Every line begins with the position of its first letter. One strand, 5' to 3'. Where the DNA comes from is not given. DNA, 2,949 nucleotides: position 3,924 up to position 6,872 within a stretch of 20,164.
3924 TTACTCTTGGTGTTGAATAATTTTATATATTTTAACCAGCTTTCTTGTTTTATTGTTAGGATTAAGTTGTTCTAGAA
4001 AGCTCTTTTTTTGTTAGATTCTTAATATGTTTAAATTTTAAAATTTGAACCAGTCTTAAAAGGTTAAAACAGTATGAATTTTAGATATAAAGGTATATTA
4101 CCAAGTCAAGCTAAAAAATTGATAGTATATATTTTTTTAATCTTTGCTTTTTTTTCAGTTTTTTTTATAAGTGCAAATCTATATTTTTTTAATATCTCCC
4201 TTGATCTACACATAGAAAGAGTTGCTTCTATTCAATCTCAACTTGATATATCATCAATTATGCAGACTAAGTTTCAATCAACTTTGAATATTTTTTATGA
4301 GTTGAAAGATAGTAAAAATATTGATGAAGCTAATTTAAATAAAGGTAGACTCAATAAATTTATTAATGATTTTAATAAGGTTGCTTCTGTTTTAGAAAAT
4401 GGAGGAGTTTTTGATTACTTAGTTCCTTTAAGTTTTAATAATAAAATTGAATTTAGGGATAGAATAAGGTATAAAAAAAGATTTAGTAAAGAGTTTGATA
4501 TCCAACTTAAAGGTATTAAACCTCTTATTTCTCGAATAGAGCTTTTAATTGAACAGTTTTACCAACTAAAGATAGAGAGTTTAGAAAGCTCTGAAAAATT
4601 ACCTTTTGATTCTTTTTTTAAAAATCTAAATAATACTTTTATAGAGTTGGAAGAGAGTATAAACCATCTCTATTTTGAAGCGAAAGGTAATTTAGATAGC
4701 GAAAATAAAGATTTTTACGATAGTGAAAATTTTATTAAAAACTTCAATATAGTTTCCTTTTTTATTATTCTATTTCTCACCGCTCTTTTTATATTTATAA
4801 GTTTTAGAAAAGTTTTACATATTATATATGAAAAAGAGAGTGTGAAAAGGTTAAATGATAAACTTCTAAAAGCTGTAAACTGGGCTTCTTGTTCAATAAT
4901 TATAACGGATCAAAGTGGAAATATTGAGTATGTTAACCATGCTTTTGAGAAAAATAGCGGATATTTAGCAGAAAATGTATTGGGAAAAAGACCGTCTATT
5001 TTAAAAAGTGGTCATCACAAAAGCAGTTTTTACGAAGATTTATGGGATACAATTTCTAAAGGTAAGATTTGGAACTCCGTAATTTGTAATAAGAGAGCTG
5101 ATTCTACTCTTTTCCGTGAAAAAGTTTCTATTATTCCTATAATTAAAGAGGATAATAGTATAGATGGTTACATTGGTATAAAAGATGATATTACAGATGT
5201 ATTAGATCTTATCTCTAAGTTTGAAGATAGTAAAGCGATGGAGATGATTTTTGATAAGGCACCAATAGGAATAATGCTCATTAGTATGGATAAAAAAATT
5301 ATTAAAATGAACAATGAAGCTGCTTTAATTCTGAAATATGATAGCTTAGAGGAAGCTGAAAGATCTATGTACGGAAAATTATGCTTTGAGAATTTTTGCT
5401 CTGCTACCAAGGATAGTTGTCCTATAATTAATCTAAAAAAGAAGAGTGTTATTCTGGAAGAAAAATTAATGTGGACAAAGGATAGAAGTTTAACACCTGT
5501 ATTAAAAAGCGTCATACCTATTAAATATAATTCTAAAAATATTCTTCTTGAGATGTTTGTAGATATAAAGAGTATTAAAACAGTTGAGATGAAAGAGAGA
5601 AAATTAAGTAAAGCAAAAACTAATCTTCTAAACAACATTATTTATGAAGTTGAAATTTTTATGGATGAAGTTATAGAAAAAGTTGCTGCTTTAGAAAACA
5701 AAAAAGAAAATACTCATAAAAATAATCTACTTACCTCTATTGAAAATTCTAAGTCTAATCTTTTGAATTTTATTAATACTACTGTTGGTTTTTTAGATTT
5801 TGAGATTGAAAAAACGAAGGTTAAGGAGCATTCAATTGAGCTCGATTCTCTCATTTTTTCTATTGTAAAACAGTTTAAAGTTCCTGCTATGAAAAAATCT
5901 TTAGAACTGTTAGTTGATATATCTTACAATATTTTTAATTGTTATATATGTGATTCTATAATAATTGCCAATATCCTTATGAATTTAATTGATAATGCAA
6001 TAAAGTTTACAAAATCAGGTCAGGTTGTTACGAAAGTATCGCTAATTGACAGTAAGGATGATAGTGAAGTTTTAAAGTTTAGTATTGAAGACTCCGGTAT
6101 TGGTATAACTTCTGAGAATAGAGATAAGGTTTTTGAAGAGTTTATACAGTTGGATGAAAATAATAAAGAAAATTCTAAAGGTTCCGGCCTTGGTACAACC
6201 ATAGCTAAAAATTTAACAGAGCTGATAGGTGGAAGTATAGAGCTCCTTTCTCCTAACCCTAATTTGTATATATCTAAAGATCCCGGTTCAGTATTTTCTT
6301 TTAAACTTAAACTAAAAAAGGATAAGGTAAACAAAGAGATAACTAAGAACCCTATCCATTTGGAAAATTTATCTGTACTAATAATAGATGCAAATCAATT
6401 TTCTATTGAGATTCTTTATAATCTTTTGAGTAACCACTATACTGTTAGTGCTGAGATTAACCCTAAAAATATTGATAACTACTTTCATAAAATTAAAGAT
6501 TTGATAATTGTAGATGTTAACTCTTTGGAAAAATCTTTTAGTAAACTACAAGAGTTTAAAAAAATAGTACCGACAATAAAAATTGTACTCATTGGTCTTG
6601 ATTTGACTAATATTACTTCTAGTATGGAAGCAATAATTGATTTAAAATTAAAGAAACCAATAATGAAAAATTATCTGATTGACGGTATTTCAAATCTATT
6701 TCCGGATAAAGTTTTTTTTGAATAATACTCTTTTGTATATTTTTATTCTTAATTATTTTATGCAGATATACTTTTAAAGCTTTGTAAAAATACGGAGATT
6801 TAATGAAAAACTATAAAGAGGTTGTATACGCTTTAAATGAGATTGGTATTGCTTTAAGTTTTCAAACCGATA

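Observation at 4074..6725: The hybrid histidine-kinase homolog has Tyr at the phosphoacceptor position (DivL-like) and a semi-degenerate receiver.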

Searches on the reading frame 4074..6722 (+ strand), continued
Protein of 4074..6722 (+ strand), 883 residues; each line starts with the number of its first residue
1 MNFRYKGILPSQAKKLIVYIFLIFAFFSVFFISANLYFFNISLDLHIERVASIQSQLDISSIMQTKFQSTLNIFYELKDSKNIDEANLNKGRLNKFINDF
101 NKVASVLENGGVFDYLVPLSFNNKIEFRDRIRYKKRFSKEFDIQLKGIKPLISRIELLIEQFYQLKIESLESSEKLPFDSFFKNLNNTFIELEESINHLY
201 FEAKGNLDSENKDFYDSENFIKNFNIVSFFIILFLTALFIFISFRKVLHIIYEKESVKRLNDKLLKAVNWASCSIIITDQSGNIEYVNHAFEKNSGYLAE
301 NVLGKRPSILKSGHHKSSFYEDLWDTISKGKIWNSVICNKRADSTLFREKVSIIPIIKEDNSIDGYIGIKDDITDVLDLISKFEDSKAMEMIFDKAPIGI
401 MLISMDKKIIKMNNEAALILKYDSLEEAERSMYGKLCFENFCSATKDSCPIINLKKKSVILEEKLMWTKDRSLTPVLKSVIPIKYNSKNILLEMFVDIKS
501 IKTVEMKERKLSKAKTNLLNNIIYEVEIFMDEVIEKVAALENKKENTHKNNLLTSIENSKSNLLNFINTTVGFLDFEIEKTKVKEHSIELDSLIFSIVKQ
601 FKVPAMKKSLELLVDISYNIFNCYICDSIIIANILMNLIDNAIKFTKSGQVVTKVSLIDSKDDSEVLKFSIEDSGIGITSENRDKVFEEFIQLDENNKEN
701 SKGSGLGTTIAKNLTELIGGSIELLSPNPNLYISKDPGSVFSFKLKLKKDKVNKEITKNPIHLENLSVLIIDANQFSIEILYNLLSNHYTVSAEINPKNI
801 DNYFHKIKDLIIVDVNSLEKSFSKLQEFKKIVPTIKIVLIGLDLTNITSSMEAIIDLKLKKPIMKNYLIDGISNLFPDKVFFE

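Call 54: find_encoding_contigs(protein=P0143, flank=5000, max_places=2)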
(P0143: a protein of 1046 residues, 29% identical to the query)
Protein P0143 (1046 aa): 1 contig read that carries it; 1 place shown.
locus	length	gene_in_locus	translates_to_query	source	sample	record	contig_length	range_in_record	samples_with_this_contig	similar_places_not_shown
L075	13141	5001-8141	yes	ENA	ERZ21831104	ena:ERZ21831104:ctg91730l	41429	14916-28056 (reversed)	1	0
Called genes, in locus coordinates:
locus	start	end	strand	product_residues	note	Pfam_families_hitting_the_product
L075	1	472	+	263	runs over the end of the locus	PF00782:DSPc, PF22784:PTP-SAK, PF22785:Tc-R-P (weak)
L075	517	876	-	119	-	PF00072:Response_reg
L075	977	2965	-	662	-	PF17203:sCache_3_2, PF00989:PAS, PF08448:PAS_4, PF13426:PAS_9 (weak), PF00512:HisKA, PF02518:HATPase_c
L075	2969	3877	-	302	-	PF12974:Phosphonate-bd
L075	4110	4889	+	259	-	PF13531:SBP_bac_11, PF01547:SBP_bac_1 (weak)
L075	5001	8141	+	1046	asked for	PF00989:PAS, PF08448:PAS_4, PF13188:PAS_8 (weak), PF13426:PAS_9, PF08447:PAS_3 (weak), PF00512:HisKA, PF02518:HATPase_c, PF00072:Response_reg, +1 more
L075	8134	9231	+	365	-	PF00072:Response_reg, PF13487:HD_5, PF01966:HD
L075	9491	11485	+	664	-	PF07715:Plug, PF00593:TonB_dep_Rec_b-barrel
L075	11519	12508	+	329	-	PF01032:FecCD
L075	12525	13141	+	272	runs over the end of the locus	PF02463:SMC_N (weak), PF00005:ABC_tran, PF13304:AAA_21 (faint)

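Call 65: search_protein_families(library=pfam, proteins=[L001:2-247:+], max_evalue=0.01)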
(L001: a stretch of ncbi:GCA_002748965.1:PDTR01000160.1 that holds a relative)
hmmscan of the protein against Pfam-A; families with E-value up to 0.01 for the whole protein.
L001:2-247:+ (81 aa): 0 families

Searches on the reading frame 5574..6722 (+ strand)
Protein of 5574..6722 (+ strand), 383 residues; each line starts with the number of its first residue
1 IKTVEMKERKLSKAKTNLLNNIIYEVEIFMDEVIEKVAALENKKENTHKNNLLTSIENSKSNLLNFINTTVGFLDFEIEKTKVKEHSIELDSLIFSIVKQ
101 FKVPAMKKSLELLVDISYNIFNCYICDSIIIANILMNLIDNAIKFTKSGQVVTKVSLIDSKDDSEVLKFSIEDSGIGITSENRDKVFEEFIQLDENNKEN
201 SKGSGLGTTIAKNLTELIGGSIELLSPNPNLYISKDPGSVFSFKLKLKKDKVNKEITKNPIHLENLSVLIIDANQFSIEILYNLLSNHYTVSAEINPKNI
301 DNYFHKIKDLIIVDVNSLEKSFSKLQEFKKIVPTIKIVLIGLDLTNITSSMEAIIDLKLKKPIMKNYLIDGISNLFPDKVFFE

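Call 7: search_solved_structures(query=window:5574-6722:+, max_evalue=0.01, show_alignments=4)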
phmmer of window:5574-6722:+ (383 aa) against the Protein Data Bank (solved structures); distinct sequences matched with E-value up to 0.01: 46.
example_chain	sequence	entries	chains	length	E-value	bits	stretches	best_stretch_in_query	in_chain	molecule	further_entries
7z8n_A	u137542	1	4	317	3.8e-25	92.2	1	10-224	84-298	Histidine kinase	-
7p8e_A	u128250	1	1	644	3.4e-18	69.3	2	166-244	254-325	Receiver domain of histidine kinase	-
4jas_A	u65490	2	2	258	6.3e-18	68.4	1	9-223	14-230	Histidine kinase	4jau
6azr_A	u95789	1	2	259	1.9e-17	66.8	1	9-223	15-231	Sensor histidine kinase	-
3dge_A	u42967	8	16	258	2.1e-17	66.7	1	9-223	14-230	Sensor protein | Histidine kinase | Sensor histidine kinase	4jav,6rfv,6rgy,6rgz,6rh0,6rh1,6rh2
2c2a_A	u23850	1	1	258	2.2e-17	66.7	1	9-223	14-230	SENSOR HISTIDINE KINASE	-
5uht_A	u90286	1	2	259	2.2e-17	66.7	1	9-223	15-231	Sensor histidine kinase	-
6qrj_A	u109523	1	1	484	4.1e-17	65.8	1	24-222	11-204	Hybrid kinase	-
6rh7_A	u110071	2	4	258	5.6e-17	65.3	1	10-223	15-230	Sensor histidine kinase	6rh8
3sl2_A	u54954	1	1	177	8e-13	51.7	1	126-222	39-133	Sensor histidine kinase yycG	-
7n0e_B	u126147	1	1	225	1.2e-12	51.1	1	18-225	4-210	Histidine kinase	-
6dk7_A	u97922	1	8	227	1.8e-12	50.5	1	21-226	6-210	RetS (Regulator of Exopolysaccharide and Type III Secretion)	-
6dk8_A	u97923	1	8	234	1.9e-12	50.4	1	21-226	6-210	RetS (Regulator of Exopolysaccharide and Type III Secretion)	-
6paj_A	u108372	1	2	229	4.8e-12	49.1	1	65-226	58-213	Sensor protein SrrB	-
4pl9_A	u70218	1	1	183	7.9e-11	45.1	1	89-226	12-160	Ethylene receptor 1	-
4q20_A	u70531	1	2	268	0.0011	21.6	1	13-227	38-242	Sensor protein DivL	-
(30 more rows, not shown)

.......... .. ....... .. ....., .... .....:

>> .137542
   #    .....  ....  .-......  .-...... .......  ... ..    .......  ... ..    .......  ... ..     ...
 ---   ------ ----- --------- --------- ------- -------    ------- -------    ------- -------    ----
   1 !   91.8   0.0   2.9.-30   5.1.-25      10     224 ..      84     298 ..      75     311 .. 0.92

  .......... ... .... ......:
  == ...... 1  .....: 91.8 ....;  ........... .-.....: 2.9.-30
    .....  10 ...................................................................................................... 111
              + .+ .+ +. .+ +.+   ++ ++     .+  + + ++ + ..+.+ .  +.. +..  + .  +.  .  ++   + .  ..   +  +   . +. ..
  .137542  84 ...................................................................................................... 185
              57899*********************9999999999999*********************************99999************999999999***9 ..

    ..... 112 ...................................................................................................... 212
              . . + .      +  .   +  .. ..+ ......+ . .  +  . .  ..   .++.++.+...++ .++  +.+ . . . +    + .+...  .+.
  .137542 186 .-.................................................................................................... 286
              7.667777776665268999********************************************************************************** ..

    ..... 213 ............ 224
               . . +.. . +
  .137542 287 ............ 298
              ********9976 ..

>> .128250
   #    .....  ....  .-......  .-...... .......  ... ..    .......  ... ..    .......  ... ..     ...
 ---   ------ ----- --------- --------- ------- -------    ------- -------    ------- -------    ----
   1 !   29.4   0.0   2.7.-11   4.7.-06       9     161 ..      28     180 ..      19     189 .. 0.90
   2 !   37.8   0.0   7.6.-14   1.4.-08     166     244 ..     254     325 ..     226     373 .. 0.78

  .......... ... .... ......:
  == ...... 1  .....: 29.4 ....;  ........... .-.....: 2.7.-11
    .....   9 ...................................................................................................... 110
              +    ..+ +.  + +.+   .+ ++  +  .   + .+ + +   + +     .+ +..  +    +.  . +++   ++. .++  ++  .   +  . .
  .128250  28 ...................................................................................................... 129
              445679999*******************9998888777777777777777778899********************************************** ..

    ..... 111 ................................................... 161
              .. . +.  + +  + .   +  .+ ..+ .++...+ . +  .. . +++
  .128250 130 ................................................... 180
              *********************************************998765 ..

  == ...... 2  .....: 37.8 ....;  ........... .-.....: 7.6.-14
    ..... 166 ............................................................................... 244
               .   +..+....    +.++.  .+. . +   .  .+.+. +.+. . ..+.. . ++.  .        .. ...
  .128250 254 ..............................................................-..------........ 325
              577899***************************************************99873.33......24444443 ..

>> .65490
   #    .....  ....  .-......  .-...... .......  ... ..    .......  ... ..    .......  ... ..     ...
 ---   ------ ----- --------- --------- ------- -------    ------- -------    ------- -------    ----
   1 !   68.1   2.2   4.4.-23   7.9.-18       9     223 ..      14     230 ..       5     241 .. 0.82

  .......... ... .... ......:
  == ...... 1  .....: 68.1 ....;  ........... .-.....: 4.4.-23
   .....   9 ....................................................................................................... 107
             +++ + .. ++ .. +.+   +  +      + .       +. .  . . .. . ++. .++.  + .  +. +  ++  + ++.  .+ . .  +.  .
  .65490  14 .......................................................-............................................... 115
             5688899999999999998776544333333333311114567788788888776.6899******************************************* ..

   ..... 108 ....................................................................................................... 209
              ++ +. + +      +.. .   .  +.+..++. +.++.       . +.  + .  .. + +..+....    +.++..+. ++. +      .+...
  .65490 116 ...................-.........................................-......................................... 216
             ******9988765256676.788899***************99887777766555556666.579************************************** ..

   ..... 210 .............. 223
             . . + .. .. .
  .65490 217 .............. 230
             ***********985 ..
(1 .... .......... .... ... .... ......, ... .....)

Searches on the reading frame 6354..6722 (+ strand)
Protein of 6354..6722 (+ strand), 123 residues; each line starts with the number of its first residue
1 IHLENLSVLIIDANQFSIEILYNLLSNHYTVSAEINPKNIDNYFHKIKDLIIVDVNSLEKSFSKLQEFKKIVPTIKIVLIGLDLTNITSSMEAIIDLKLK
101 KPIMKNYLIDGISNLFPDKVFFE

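Call 68: search_solved_structures(query=window:6354-6722:+, max_evalue=10, show_alignments=3)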
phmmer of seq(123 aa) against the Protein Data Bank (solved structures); distinct sequences matched with E-value up to 10: 6.
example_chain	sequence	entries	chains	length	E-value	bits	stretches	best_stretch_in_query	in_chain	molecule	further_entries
12aw_A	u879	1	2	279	0.0025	21.4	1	5-116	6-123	HYBRID TWO-COMPONENT SYSTEM PROTEIN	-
3n53_A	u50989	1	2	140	0.038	17.6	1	7-112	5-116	Response regulator receiver modulated diguanylate cyclase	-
2qxy_A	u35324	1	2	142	0.098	16.3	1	7-115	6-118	Response regulator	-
6er7_A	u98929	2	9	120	0.32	14.6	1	8-82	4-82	120aa long hypothetical chemotaxis protein (CheY)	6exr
9r2i_D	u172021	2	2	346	0.43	14.2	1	40-97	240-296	Cyclin-Y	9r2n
8fjg_A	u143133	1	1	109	0.92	13.1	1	19-75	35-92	H12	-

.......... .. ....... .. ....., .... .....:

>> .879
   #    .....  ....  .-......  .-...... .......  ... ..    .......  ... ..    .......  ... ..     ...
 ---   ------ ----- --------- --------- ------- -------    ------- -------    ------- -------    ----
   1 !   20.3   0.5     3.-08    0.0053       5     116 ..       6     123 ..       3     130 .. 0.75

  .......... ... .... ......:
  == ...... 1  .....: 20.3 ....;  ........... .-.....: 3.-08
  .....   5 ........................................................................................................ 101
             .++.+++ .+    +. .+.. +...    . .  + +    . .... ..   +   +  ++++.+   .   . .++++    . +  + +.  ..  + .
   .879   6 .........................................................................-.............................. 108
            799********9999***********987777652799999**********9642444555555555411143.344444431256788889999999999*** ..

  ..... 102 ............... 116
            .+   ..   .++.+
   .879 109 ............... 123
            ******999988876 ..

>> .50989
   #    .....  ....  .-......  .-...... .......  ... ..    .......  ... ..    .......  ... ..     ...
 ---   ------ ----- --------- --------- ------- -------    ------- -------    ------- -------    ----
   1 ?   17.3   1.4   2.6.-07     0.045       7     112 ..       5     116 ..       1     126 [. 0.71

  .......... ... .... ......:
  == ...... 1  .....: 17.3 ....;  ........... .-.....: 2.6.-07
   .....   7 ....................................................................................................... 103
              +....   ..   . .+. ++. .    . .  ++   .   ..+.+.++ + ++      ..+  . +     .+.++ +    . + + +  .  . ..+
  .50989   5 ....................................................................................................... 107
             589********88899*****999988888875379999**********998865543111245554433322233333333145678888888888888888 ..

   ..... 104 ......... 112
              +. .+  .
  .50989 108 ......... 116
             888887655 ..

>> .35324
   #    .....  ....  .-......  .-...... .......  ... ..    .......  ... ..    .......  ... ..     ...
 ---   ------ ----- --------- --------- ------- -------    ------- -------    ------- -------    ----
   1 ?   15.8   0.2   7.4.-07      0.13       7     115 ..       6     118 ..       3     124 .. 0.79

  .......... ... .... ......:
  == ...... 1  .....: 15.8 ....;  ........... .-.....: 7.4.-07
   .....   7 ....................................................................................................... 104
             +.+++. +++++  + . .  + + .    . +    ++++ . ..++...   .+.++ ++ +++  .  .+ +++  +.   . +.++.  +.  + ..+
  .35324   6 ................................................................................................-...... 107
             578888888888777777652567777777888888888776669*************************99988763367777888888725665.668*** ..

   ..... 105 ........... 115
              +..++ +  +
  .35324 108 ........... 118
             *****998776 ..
